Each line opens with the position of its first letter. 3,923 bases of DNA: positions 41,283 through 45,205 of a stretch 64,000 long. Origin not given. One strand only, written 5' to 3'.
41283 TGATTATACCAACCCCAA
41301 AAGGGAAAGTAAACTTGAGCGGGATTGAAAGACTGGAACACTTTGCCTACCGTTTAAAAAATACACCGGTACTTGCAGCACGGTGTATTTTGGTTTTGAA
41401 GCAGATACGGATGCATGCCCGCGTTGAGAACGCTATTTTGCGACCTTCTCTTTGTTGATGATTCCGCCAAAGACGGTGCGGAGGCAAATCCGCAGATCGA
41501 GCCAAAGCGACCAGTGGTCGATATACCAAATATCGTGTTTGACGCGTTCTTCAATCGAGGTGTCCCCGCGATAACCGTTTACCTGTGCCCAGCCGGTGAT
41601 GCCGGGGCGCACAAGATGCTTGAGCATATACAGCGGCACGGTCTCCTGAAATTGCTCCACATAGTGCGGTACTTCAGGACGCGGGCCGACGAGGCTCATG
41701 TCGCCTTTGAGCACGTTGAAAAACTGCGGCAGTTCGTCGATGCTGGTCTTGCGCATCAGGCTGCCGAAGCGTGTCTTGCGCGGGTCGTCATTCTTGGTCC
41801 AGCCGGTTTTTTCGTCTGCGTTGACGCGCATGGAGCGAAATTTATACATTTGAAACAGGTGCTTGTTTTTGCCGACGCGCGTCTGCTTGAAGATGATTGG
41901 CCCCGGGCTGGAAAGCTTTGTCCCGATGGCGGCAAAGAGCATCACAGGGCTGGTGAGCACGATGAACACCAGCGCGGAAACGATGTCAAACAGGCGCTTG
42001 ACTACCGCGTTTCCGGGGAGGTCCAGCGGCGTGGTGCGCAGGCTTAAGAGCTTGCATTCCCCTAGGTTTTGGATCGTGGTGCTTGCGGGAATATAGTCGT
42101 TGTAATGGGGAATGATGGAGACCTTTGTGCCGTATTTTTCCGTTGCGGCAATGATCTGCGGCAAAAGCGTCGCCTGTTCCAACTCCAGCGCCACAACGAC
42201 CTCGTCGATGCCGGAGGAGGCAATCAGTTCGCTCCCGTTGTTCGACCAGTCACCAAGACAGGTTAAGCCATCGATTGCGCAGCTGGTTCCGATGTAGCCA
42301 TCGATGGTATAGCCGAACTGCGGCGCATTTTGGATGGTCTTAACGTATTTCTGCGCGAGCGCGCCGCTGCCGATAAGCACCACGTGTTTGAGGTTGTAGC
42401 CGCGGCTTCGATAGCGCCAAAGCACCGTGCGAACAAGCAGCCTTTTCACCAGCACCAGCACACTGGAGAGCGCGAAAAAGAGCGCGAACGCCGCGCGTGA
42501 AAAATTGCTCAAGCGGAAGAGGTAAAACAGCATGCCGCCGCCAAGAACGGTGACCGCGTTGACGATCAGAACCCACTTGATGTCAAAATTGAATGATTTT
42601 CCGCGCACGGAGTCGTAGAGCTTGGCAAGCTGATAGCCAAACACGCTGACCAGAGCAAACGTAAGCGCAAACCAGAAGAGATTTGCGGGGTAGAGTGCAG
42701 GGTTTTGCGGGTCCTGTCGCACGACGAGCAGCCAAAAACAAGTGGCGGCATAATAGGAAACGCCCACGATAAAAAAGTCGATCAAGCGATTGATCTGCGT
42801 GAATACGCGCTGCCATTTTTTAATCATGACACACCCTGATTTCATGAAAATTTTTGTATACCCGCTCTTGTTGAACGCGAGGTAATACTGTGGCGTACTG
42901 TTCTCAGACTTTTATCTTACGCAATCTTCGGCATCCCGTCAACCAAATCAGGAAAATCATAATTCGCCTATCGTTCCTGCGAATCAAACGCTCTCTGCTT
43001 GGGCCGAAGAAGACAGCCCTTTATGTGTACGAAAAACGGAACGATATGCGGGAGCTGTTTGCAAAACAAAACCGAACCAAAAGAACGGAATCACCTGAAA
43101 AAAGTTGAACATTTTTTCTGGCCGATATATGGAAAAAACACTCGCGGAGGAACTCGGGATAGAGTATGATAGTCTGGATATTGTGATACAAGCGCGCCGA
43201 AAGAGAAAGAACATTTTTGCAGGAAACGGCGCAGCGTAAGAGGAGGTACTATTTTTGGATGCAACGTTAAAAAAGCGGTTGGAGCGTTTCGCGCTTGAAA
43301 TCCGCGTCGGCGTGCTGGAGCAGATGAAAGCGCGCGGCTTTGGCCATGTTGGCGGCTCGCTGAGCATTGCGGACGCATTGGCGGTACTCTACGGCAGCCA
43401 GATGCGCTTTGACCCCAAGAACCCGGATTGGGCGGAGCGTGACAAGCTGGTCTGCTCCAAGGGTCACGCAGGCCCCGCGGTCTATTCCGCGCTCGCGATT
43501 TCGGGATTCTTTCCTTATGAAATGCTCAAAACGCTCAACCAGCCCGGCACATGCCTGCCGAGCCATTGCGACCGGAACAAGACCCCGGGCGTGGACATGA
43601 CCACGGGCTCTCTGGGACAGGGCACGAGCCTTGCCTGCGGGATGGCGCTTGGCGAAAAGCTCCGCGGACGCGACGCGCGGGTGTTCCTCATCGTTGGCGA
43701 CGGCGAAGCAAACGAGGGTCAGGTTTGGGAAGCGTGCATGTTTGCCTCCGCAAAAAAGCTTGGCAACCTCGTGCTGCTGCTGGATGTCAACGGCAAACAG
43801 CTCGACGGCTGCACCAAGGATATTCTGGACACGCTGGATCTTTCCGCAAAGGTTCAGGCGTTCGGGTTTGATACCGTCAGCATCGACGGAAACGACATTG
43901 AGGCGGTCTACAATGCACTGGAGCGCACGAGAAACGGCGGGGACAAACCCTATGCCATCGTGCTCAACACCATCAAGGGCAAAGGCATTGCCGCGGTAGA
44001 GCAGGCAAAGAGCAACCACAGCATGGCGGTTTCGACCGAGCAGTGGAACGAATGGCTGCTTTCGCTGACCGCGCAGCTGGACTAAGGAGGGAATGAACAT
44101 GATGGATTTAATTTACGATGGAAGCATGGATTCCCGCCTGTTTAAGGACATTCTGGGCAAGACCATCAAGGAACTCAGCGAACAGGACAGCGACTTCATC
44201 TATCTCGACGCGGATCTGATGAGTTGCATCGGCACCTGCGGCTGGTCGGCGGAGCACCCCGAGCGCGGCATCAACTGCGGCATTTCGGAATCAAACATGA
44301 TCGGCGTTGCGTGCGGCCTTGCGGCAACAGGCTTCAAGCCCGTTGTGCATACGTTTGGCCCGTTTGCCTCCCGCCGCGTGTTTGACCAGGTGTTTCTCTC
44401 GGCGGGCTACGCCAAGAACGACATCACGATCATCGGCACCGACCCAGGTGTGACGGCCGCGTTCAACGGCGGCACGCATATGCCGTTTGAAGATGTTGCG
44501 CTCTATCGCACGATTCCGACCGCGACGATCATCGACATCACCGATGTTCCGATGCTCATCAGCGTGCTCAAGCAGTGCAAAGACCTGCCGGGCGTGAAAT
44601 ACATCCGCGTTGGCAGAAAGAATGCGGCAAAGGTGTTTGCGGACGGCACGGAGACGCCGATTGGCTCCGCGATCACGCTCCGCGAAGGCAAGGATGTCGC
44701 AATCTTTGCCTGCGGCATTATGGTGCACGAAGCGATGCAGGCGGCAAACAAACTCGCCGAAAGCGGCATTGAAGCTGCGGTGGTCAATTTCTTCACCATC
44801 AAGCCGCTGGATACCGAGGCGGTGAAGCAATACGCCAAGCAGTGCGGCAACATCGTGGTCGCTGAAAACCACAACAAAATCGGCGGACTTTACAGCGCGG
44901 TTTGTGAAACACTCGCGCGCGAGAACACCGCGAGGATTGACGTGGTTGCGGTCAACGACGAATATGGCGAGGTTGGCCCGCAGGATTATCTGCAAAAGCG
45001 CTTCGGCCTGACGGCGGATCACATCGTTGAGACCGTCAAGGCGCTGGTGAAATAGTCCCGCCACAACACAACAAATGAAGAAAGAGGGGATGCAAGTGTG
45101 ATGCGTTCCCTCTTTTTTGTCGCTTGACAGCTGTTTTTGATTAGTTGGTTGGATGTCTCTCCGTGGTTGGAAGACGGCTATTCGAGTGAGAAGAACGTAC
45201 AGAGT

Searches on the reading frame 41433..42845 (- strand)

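Call 45: search_protein_families(library=pfam, proteins=[window:41433-42845:-], max_evalue=0.00001)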
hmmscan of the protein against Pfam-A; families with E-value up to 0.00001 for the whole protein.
window:41433-42845:- (470 aa): 2 families
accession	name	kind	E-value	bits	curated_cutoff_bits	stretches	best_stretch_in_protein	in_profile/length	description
PF02397.22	Bac_transf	-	2e-72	243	27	1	283-459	1-175/179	Bacterial sugar transferase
PF13727.12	CoA_binding_3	-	2e-18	67.4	25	1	75-246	4-175/175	CoA-binding domain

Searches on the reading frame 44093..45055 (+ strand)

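Call 45: search_protein_families(library=pfam, proteins=[window:44093-45055:+], max_evalue=0.00001)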
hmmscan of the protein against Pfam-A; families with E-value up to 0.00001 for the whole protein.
window:44093-45055:+ (320 aa): 4 families
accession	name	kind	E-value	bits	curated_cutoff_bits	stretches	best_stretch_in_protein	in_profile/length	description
PF02780.25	Transketolase_C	-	1.7e-30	105.9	25.9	1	191-311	1-124/124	Transketolase, C-terminal domain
PF02779.29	Transket_pyr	-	1.9e-23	83.4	27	1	19-160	7-152/174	Transketolase, pyrimidine binding domain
PF22613.1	Transketolase_C_1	-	3.1e-07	31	27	1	199-307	11-113/113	Transketolase-like TK C-terminal domain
PF17147.9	PFOR_II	-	4.9e-06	27.3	27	1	201-284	2-85/102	Pyruvate:ferredoxin oxidoreductase core domain II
